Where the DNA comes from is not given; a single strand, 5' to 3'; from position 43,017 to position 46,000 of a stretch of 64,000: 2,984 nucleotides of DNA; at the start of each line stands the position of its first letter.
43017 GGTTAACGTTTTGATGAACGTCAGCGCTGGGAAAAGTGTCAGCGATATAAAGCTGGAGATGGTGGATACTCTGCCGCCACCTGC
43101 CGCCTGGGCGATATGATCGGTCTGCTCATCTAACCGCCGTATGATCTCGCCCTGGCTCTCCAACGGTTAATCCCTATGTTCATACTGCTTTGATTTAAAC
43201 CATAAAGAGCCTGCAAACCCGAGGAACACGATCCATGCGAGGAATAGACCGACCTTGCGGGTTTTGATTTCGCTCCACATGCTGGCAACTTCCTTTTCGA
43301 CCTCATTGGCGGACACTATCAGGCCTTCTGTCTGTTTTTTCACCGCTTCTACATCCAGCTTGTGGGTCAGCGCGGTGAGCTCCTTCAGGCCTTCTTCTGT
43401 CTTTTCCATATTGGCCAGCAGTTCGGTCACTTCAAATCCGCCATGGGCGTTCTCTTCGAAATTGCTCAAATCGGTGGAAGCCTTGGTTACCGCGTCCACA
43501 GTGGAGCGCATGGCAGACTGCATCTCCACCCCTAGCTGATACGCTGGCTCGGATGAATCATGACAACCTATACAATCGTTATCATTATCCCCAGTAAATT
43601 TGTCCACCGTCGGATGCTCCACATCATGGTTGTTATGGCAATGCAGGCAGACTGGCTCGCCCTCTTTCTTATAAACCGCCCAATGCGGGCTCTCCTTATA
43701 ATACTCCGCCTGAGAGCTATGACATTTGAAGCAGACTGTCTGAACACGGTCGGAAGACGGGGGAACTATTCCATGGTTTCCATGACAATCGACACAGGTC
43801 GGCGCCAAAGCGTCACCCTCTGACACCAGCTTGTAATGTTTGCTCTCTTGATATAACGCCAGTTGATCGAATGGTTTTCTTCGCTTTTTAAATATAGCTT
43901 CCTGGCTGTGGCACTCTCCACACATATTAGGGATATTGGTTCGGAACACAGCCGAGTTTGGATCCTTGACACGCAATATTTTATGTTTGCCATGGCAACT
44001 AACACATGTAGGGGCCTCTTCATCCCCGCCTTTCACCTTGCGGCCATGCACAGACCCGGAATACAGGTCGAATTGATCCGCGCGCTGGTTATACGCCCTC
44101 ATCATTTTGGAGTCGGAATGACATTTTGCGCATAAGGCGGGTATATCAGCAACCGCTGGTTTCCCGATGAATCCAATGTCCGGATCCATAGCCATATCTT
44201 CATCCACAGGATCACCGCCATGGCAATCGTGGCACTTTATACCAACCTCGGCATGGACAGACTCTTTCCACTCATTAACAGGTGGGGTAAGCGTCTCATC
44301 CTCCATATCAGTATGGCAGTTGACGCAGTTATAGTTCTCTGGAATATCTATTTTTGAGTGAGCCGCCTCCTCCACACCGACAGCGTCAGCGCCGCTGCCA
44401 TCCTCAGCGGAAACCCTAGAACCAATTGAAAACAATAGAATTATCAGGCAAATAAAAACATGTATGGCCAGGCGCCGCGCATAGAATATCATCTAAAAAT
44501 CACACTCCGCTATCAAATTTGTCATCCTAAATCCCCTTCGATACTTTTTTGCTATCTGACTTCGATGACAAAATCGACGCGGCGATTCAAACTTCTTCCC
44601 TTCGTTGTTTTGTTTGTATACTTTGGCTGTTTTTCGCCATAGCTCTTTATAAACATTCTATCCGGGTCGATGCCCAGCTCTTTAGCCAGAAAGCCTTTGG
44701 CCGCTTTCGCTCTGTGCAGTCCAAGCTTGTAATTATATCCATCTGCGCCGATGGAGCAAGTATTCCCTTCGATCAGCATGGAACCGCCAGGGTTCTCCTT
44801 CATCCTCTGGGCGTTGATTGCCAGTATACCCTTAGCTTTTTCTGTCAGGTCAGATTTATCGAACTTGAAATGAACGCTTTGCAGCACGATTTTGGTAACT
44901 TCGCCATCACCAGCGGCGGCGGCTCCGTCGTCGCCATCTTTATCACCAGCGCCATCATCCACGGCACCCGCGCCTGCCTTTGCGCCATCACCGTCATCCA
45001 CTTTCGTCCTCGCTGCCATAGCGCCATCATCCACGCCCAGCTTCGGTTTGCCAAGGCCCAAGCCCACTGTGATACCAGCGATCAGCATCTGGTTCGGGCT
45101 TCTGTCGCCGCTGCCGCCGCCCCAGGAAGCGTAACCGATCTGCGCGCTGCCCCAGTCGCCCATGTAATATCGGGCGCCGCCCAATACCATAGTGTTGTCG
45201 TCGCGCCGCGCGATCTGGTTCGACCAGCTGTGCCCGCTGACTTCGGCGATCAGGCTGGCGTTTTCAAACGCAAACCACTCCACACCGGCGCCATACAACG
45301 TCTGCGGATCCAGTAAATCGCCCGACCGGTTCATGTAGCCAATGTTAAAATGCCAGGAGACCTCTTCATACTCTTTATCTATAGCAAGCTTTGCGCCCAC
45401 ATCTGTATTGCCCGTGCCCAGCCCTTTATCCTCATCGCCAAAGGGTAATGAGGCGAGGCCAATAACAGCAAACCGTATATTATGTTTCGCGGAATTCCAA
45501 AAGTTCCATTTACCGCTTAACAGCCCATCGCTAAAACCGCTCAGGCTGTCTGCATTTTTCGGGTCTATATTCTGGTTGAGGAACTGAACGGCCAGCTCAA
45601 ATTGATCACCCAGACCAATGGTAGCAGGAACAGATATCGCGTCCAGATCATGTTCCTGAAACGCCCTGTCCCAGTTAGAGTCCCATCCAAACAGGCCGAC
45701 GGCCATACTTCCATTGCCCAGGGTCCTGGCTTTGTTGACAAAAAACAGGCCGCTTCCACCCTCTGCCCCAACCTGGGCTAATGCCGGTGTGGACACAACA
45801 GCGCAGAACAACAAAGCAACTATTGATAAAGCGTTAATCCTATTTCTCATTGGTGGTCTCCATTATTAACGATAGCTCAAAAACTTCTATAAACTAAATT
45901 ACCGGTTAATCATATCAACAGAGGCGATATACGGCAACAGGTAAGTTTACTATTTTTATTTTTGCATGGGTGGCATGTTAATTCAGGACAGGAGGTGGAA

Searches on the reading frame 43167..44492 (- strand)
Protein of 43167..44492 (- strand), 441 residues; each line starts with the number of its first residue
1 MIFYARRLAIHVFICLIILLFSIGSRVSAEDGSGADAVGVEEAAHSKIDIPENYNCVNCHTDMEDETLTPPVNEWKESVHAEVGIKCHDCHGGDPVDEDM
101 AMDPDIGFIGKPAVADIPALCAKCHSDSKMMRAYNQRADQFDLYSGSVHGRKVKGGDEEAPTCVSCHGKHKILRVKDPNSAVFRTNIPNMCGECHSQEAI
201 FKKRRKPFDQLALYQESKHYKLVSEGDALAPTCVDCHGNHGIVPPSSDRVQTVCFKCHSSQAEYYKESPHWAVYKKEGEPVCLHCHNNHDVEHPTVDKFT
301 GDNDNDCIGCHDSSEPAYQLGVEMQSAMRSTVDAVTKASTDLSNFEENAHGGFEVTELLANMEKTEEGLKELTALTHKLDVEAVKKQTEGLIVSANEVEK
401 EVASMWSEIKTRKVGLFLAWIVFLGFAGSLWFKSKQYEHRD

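Call 38: search_protein_families(library=pfam, proteins=[window:43167-44492:-], max_evalue=0.00001)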
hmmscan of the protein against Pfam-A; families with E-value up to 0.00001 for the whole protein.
window:43167-44492:- (441 aa): 5 families
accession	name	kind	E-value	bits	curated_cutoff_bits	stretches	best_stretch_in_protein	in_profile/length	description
PF14537.11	Cytochrom_c3_2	-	1.2e-16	61.4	25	1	79-196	1-79/79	Cytochrome c3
PF09699.15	Paired_CXXCH_1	-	5.6e-14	52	20.6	0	232-262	8-40/41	Doubled CXXCH motif (Paired_CXXCH_1)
PF14522.11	Cytochrome_C7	-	3.6e-12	46.3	24.8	0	251-312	13-67/67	Cytochrome c7 and related cytochrome c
PF13435.11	Cytochrome_C554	-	1.1e-08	36.3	20.8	0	45-92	40-84/84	Cytochrome c554 and c-prime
PF22678.1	Cytochrom_c_NrfB-like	-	2.5e-06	28.3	27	0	30-100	11-74/89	Cytochrome c-type protein NrfB-like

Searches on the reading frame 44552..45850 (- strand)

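Call 38: search_protein_families(library=pfam, proteins=[window:44552-45850:-], max_evalue=0.00001)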
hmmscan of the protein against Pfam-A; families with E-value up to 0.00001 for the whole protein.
window:44552-45850:- (432 aa): 1 family
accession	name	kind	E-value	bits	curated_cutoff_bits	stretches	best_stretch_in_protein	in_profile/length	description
PF00691.25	OmpA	-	5.8e-15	55.9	27.2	1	328-423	2-98/98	OmpA family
